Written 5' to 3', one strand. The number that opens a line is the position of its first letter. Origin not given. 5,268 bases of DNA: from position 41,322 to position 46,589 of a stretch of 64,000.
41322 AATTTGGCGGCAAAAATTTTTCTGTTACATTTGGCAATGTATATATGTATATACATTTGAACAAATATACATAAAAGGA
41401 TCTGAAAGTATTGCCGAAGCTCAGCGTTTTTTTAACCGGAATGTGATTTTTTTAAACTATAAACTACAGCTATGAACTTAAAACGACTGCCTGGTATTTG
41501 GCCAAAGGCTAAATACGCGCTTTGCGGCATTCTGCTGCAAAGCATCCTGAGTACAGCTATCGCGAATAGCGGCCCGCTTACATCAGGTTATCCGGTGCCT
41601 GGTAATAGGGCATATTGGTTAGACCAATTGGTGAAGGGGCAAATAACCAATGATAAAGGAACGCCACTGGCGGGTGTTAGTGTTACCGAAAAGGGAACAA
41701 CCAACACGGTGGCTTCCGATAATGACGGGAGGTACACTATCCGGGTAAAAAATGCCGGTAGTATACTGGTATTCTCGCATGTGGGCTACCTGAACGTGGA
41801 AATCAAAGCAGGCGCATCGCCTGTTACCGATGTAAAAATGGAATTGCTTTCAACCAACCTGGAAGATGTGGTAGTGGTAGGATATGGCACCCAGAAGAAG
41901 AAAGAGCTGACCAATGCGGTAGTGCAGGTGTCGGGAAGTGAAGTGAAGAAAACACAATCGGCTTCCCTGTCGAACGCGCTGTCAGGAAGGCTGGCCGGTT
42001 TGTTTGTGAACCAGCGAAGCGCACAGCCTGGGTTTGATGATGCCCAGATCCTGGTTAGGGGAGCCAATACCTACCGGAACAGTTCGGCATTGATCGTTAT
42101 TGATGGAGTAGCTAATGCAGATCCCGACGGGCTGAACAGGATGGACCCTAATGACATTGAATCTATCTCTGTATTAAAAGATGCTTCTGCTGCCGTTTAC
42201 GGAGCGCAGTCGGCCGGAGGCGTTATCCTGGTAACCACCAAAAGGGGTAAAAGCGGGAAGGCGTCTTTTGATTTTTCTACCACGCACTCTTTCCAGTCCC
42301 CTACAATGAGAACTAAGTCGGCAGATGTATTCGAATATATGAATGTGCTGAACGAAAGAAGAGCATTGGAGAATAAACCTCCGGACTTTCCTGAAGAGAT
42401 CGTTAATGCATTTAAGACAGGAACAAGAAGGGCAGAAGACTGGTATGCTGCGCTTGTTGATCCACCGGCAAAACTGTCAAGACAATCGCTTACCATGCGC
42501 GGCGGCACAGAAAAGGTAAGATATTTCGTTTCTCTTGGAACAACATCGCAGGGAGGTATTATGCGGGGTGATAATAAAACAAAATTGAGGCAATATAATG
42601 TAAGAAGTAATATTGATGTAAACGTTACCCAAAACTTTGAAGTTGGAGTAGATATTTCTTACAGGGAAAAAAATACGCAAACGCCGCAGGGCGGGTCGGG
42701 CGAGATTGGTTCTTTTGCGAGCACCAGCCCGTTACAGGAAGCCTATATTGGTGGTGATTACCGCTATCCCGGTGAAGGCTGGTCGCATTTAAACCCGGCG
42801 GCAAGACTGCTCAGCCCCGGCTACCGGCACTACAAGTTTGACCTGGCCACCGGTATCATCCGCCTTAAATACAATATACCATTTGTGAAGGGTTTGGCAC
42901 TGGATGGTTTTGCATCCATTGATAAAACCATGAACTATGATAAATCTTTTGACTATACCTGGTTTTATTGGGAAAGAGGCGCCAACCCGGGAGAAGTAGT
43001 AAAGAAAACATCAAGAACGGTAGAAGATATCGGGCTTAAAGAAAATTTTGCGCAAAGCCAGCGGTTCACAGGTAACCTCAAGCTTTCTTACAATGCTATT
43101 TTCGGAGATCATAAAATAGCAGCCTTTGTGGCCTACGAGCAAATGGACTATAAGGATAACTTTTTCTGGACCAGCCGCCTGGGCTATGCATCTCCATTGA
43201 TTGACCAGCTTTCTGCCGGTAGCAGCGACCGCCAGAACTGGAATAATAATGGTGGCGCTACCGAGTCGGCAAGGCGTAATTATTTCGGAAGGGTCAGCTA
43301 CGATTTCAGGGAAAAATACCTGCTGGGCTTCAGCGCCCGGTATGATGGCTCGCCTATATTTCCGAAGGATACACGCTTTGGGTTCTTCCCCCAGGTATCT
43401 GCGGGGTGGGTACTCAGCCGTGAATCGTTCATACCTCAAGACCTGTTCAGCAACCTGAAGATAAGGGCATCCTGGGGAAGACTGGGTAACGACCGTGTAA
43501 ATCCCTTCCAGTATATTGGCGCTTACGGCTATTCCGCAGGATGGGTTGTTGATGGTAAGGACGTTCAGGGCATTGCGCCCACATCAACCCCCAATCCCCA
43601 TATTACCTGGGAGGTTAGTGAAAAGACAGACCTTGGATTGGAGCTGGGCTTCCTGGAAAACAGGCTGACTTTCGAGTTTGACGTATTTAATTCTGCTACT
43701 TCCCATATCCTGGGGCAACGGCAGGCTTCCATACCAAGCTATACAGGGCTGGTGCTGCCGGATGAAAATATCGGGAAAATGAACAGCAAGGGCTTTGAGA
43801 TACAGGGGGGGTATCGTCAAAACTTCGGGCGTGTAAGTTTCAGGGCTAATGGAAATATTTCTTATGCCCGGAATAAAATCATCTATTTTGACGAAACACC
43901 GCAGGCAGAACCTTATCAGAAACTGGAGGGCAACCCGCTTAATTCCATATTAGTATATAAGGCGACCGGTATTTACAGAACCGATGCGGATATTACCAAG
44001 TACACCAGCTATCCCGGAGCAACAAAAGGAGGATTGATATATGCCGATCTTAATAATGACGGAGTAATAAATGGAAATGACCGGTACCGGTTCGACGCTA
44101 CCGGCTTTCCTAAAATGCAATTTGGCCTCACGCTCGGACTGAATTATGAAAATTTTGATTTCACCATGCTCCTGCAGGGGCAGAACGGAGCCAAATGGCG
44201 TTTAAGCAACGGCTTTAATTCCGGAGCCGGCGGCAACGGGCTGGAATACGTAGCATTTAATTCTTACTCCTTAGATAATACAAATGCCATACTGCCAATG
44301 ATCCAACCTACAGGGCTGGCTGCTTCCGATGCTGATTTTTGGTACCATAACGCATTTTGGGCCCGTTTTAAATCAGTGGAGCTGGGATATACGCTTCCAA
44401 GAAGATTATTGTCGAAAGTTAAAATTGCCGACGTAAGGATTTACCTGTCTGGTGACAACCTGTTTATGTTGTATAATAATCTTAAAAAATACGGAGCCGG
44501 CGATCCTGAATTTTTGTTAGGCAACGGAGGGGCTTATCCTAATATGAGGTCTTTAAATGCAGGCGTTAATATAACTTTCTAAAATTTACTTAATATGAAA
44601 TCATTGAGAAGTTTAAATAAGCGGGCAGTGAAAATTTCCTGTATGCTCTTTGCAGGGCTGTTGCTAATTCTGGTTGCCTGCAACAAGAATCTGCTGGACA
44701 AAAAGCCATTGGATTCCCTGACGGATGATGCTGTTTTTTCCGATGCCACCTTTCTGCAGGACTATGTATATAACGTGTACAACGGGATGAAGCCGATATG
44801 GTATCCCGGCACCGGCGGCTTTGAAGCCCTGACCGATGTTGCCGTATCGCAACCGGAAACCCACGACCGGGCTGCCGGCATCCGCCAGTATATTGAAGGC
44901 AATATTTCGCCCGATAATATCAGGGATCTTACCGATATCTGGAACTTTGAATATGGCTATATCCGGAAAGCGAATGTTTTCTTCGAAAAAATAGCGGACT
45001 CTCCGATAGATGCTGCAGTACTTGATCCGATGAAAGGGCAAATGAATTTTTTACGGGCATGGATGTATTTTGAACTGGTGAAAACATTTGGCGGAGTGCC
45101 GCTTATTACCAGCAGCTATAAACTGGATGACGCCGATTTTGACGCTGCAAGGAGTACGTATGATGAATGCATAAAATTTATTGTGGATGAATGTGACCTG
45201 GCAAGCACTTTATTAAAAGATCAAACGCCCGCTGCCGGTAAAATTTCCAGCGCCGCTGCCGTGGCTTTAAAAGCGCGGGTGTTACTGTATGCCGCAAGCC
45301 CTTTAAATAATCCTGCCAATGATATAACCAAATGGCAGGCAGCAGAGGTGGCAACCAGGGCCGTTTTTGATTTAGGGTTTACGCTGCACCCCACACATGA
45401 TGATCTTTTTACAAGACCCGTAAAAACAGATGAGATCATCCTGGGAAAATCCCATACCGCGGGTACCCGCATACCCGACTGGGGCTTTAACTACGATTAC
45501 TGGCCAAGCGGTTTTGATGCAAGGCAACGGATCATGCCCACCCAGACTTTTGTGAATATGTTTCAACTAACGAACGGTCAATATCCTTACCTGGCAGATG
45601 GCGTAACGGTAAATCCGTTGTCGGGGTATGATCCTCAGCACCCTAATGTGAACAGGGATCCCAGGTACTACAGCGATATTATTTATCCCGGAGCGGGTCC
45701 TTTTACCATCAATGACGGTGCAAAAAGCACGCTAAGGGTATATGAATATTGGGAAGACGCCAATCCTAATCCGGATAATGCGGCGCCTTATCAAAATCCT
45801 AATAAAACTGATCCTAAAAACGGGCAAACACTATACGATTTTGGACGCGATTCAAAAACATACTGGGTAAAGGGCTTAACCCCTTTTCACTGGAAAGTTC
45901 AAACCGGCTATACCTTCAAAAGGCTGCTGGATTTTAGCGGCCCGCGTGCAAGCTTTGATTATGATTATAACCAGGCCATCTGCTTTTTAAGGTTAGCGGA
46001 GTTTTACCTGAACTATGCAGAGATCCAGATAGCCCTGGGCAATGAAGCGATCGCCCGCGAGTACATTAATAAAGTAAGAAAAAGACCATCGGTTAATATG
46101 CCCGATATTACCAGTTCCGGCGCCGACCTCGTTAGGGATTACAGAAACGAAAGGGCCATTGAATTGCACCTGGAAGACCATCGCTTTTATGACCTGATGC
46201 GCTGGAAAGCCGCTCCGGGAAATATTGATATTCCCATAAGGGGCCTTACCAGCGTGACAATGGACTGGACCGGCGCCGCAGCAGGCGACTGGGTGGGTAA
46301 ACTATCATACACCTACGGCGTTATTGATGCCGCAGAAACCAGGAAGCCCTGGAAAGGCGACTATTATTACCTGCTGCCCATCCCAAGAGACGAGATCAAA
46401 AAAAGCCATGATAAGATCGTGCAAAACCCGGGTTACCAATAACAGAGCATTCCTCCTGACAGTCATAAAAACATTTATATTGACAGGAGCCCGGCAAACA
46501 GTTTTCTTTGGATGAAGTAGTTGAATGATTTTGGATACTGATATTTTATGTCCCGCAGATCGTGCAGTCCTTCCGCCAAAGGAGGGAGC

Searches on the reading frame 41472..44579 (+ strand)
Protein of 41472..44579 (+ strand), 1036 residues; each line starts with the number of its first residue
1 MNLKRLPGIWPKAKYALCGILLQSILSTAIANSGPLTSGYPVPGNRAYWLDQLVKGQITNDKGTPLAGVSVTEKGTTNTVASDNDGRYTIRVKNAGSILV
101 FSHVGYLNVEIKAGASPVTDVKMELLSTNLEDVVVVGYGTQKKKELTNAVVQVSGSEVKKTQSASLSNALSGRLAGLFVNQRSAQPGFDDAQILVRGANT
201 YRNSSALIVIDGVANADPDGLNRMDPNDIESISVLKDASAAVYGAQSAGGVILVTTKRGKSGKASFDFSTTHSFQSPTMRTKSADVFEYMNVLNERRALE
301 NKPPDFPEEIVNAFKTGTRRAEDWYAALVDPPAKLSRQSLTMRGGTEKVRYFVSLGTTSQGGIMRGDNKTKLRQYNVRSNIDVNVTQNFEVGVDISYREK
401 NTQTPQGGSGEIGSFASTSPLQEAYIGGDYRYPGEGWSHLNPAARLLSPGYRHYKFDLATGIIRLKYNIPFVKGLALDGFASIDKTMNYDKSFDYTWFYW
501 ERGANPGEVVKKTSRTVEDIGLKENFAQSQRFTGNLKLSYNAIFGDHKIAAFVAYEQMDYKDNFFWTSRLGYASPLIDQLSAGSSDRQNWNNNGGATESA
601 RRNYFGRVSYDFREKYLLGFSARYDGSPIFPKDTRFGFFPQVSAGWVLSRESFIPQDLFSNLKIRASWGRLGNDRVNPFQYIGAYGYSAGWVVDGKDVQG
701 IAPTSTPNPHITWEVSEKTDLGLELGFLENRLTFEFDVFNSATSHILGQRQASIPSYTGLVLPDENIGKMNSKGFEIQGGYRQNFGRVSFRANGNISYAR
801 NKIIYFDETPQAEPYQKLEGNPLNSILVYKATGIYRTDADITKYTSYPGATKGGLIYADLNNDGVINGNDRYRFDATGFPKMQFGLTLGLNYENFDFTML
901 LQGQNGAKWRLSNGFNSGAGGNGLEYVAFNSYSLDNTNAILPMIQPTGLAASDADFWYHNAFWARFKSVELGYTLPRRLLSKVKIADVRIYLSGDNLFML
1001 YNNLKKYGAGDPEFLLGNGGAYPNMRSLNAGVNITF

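Call 20: search_protein_families(library=pfam, proteins=[window:41472-44579:+], max_evalue=0.00001)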
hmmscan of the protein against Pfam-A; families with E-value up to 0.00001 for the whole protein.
window:41472-44579:+ (1036 aa): 3 families
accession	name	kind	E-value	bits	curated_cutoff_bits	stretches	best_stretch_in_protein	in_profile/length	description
PF07715.20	Plug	-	3e-18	66.7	23.9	1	143-251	2-107/107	TonB-dependent Receptor Plug Domain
PF13715.12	CarbopepD_reg_2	-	1.9e-12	47.5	32.2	1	54-135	1-88/88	CarboxypepD_reg-like domain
PF13620.12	CarboxypepD_reg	-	1.2e-07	32.5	32.3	1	54-114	2-72/82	Carboxypeptidase regulatory-like domain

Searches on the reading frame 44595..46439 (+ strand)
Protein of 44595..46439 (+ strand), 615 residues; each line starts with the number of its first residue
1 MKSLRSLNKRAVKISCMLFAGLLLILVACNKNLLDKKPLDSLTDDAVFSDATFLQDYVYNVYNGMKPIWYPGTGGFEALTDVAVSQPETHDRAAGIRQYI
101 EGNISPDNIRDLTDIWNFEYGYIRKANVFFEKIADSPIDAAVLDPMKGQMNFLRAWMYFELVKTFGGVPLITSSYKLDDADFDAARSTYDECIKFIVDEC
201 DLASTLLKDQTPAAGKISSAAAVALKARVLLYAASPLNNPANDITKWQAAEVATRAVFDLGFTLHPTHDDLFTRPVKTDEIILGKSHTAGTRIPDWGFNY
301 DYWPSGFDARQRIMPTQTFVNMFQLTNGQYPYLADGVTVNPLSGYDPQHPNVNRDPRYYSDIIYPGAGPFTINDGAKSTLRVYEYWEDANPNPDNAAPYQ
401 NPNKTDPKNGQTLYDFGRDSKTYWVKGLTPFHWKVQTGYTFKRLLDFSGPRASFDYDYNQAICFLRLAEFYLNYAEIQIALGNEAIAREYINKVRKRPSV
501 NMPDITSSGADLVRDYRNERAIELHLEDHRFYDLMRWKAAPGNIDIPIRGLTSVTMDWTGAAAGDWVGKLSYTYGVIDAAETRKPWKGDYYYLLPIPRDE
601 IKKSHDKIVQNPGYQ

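Call 20: search_protein_families(library=pfam, proteins=[window:44595-46439:+], max_evalue=0.00001)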
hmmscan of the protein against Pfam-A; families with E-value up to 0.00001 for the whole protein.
window:44595-46439:+ (615 aa): 2 families
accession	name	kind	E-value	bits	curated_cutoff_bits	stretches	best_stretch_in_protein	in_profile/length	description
PF07980.17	SusD_RagB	-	3.4e-39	135.7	23.1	1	296-614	17-297/297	SusD family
PF14322.12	SusD-like_3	-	8.5e-23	82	27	1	34-231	3-191/191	Starch-binding associating with outer membrane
